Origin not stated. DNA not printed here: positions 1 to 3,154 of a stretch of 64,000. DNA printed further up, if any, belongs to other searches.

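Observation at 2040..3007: Isoleucyl-tRNA synthetase carries an in-frame C-terminal HhH-repeat + DUF835-like extension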

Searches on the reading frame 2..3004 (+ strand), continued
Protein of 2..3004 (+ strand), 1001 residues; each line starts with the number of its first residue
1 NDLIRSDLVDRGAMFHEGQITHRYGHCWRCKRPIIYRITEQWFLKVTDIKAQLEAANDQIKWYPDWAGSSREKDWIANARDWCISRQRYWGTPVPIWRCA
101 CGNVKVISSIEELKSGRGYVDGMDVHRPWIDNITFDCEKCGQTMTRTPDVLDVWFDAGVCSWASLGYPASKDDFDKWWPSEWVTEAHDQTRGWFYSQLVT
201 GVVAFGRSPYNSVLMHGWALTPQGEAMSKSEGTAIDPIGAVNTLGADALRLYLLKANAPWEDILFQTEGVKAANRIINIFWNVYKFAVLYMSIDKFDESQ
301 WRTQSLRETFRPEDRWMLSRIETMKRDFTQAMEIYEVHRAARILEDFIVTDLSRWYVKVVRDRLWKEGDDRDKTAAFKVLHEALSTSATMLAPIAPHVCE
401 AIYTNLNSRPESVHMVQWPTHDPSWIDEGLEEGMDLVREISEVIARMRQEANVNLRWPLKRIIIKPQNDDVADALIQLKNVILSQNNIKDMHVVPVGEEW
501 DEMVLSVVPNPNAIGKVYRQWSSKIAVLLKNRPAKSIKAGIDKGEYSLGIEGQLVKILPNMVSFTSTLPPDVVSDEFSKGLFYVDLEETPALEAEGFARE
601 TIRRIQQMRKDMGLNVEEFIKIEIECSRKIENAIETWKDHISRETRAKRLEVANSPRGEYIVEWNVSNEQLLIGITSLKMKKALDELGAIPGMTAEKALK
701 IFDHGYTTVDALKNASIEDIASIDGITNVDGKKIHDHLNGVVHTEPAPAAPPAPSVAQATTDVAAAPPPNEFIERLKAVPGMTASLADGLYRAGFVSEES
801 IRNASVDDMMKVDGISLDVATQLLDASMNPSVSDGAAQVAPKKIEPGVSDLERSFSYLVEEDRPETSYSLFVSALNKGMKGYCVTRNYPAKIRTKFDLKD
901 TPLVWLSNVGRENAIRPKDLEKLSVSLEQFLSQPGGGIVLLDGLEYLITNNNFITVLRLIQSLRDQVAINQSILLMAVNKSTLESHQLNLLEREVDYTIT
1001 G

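Call 70: search_protein_families(library=ncbifam, proteins=[P0121], max_evalue=0.001)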
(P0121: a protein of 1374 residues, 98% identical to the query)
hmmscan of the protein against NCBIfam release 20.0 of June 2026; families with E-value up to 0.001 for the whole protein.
P0121 (1374 aa): 22 families
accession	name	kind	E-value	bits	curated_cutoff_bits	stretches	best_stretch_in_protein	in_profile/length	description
TIGR00392.1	ileS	equivalog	1.8e-287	956.1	621.4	1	5-846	3-858/861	isoleucine--tRNA ligase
NF000257.1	MupA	exception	1.1e-182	609.4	1900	1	18-1018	13-994/1024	mupirocin-resistant isoleucine--tRNA ligase MupA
NF000258.1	MupB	exception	1.1e-180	602.8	1900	1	15-1000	10-982/1033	mupirocin-resistant isoleucine--tRNA ligase MupB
TIGR00422.1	valS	equivalog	3.9e-154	514.8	612.1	2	322-903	267-825/863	valine--tRNA ligase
NF009687.0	PRK13208.1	equivalog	1.4e-136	456.8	738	2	322-872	266-794/801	valine--tRNA ligase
NF004349.1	PRK05729.1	equivalog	2.9e-133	446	704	2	321-874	260-777/860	valine--tRNA ligase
NF040702.1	ileS_w_GNAT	exception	1.9e-120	403.3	1999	2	253-825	446-1002/1100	isoleucine--tRNA ligase, N-acetyltransferase domain-containing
NF011492.0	PRK14900.1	equivalog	2.8e-99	333.4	1783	2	322-867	277-799/1044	valine--tRNA ligase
NF000540.1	alt_ValS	exception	1e-68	232.1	900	2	363-853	335-815/827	valine--tRNA ligase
NF008957.0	PRK12300.1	subfamily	4.4e-66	223.5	677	3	11-337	7-322/946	leucine--tRNA ligase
TIGR00395.1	leuS_arch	equivalog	6.6e-57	193.2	648.5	2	363-831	394-824/938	leucine--tRNA ligase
TIGR00396.1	leuS_bact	equivalog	3.3e-44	151.2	548.4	4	10-193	3-167/843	leucine--tRNA ligase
TIGR00398.1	metG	equivalog_domain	3.8e-31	108.4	336.35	3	523-787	247-509/530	methionine--tRNA ligase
NF001100.0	PRK00133.1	equivalog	1.1e-27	96.9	587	2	399-792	174-510/676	methionine--tRNA ligase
NF008900.0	PRK12267.1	equivalog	3.9e-26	91.7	598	2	523-787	224-484/648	methionine--tRNA ligase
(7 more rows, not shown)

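Call 84: list_cluster_members(proteins=[P0236, P0238, P0237, P0230, P0234, P0224, P0233, P0214, P0220, P0217])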
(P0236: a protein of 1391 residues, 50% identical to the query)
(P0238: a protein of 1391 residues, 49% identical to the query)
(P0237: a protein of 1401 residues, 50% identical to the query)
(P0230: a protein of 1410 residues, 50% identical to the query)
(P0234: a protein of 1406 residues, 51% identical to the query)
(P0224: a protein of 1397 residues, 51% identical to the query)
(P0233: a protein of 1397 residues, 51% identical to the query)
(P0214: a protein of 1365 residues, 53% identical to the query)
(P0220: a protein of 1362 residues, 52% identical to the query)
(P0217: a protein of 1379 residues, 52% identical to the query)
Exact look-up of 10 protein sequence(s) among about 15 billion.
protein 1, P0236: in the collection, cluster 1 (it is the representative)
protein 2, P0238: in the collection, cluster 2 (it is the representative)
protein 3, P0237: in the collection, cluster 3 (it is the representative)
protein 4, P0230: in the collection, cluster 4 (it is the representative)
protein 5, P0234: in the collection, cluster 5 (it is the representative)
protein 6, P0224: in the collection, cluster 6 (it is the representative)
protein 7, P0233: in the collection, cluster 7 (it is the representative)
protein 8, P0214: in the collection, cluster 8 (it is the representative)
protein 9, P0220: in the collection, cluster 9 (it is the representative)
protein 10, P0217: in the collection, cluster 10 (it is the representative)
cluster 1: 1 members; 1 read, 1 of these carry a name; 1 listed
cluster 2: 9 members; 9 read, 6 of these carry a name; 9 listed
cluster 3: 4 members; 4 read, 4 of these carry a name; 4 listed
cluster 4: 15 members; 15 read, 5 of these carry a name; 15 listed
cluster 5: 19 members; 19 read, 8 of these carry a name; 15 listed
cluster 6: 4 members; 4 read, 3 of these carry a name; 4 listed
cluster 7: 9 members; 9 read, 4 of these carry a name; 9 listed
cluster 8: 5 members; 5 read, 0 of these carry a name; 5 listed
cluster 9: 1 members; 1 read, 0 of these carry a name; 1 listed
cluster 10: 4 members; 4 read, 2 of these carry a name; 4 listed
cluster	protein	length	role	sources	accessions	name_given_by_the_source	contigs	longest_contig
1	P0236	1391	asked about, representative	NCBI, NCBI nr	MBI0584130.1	MAG: isoleucine--tRNA ligase [Methanomassiliicoccus sp.] | isoleucine--tRNA ligase [Methanomassiliicoccus sp.]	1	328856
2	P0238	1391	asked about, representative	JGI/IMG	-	isoleucyl-tRNA synthetase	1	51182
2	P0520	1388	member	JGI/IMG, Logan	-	isoleucyl-tRNA synthetase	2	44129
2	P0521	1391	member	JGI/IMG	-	isoleucyl-tRNA synthetase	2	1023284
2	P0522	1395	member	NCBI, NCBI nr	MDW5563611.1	MAG: isoleucine--tRNA ligase [Methanomassiliicoccus sp.] | isoleucine--tRNA ligase [Methanomassiliicoccus sp.]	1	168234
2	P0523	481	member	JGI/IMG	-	isoleucyl-tRNA synthetase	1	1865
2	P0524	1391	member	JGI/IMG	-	isoleucyl-tRNA synthetase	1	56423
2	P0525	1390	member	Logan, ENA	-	-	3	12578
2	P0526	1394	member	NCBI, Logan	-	-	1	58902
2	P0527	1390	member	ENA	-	-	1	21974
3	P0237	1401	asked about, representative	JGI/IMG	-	isoleucyl-tRNA synthetase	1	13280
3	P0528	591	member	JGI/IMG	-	hypothetical protein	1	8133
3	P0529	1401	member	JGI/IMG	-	isoleucyl-tRNA synthetase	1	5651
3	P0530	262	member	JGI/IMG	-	hypothetical protein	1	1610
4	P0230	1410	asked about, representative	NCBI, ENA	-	-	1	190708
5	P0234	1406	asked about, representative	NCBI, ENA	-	-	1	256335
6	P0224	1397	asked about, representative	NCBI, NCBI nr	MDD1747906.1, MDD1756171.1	MAG: isoleucine--tRNA ligase [Methanomassiliicoccales archaeon] | isoleucine--tRNA ligase [Methanomassiliicoccales archaeon]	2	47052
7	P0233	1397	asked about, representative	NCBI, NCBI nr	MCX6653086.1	MAG: isoleucine--tRNA ligase [Methanomassiliicoccales archaeon] | isoleucine--tRNA ligase [Methanomassiliicoccales archaeon]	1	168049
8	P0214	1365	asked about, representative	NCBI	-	-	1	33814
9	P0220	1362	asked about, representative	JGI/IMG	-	-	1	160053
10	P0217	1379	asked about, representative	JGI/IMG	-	isoleucyl-tRNA synthetase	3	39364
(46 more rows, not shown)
